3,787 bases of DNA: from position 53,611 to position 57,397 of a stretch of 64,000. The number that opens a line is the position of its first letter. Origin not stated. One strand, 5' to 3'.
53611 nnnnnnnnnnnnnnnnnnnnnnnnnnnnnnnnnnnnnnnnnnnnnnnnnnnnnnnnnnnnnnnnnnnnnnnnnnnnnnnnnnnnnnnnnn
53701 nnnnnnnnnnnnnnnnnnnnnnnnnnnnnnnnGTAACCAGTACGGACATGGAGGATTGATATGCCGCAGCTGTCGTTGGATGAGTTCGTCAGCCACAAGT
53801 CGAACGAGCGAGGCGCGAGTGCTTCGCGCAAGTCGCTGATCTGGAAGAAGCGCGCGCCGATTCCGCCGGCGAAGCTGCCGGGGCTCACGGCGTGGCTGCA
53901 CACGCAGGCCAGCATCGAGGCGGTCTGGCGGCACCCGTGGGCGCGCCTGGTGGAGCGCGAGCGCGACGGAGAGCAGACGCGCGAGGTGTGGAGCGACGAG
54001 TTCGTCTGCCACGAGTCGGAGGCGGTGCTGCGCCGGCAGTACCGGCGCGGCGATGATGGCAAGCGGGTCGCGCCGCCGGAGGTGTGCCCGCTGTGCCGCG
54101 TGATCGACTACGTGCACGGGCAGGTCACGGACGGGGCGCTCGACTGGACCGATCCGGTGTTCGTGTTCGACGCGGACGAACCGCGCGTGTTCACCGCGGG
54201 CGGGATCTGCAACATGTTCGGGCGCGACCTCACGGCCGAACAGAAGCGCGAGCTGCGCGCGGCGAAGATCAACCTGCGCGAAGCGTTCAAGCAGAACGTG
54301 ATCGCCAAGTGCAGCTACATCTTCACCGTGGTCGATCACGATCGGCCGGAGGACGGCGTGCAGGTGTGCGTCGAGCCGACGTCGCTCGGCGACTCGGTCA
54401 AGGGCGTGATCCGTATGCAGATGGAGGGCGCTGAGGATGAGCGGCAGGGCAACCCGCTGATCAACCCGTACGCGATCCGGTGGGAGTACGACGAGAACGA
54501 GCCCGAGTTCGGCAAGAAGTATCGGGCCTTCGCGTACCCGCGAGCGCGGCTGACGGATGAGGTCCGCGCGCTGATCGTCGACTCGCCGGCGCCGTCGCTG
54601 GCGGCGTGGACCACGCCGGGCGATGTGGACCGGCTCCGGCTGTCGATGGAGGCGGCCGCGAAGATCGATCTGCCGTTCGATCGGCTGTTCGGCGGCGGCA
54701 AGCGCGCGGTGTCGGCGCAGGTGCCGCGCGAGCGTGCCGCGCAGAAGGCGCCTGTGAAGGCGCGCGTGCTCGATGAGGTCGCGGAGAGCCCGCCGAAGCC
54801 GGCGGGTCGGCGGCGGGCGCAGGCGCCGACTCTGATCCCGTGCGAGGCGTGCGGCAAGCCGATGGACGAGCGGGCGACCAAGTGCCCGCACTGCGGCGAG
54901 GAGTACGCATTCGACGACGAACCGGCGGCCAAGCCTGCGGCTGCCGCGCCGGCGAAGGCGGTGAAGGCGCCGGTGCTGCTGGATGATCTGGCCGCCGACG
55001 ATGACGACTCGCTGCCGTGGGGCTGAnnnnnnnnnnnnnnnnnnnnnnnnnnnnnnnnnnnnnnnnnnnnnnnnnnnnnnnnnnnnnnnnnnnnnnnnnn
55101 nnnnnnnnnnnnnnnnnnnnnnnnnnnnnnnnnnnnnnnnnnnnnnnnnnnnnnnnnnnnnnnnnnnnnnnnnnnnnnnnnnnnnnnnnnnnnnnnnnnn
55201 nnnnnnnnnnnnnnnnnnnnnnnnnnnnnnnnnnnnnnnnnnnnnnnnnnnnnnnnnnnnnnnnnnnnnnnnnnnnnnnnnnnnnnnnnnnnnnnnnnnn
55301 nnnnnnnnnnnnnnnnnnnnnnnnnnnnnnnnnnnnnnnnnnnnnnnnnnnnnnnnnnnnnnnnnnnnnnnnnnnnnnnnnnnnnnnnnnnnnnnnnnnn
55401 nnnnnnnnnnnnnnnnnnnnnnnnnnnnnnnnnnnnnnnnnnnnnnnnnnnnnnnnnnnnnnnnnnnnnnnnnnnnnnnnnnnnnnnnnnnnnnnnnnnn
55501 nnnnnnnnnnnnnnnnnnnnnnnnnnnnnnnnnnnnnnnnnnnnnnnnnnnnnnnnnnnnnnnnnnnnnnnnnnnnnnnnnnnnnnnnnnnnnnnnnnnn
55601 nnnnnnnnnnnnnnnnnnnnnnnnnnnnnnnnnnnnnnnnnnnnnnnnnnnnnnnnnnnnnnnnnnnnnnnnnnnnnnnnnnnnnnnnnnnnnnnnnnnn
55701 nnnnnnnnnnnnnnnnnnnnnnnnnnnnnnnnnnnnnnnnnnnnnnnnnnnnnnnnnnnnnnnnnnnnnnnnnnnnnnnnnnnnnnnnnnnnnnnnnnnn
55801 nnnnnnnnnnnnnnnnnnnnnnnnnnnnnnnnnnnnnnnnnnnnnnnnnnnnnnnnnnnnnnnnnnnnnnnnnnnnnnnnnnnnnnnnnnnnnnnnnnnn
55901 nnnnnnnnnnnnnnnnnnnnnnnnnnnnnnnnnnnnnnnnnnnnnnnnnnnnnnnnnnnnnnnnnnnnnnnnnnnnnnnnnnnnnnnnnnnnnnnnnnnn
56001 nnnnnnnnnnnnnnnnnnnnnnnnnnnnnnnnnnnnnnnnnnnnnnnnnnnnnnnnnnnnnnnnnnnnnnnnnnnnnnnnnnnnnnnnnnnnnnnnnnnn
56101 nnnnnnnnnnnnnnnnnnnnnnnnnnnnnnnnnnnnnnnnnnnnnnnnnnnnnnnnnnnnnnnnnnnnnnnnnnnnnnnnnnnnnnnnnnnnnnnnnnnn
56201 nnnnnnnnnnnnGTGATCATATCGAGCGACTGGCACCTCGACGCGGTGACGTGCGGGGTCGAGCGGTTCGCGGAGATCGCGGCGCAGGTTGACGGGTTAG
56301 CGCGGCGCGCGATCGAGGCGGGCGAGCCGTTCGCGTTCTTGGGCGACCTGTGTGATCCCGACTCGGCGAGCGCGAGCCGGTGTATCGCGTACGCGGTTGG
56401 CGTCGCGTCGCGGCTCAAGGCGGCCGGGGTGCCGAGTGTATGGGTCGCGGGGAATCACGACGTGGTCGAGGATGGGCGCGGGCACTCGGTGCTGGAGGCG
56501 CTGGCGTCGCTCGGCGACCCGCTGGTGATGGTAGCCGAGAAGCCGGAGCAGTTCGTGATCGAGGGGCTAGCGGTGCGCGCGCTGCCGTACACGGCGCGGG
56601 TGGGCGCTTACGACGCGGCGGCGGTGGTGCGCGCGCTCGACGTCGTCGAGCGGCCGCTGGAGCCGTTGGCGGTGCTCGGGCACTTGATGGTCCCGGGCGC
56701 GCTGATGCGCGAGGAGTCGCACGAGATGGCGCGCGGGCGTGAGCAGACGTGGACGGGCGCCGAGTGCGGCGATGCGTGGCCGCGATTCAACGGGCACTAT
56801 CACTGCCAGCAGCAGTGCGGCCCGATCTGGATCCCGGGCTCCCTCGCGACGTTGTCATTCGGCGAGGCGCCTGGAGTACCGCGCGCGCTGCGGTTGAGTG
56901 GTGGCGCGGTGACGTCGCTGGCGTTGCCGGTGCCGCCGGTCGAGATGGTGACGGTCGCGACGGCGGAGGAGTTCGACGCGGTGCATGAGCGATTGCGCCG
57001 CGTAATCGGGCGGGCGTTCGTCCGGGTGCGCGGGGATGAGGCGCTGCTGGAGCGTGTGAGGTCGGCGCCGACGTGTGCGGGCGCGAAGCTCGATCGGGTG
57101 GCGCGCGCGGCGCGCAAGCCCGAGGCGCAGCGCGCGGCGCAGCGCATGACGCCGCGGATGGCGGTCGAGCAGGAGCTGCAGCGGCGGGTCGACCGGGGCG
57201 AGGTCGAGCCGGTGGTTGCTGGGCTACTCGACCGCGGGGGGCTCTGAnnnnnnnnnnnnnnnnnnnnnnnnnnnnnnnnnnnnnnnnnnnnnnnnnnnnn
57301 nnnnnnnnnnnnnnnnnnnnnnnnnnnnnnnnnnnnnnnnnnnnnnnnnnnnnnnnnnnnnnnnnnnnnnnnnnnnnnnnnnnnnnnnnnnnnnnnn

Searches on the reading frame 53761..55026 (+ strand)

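Call 42: search_protein_families(library=pfam, max_evalue=0.01, proteins=[window:53761-55026:+])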
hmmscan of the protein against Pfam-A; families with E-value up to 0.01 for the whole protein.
window:53761-55026:+ (421 aa): 2 families
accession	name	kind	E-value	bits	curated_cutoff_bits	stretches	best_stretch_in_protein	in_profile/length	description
PF13248.11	Zn_ribbon_3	-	2.1e-05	24.2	27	1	359-380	3-24/26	zinc-ribbon domain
PF12773.13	DZR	-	0.0072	16.9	27.3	1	360-379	26-45/45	Double zinc ribbon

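Call 47: search_protein_families(library=phrogs, max_evalue=0.01, proteins=[window:53761-55026:+])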
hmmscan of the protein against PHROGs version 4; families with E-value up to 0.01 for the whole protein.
window:53761-55026:+ (421 aa): 3 families
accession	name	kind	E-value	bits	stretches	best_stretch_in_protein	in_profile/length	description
phrog_4852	-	unknown function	0.0004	21.1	1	354-395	9-52/194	-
phrog_6586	-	unknown function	0.0033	18.3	1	358-385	3-30/129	-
phrog_8436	-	unknown function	0.0091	17.1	0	358-387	63-92/110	-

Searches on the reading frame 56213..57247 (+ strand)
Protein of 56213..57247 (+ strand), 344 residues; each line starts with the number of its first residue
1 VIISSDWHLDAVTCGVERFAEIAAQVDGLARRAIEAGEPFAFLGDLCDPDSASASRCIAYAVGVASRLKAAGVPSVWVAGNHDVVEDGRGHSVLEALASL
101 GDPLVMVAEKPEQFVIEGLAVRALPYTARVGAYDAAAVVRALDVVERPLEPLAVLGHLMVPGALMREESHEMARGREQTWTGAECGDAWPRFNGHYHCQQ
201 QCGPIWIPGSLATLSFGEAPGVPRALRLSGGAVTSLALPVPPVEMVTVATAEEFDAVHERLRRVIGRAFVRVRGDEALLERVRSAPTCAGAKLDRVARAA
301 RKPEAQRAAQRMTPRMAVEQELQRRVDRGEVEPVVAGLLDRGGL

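Call 42: search_protein_families(library=pfam, max_evalue=0.01, proteins=[window:56213-57247:+])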
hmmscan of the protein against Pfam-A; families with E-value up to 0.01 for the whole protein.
window:56213-57247:+ (344 aa): 1 family
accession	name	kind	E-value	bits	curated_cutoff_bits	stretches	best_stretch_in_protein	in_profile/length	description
PF00149.33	Metallophos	-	3.7e-05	24.7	21.5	1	3-91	5-72/191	Calcineurin-like phosphoesterase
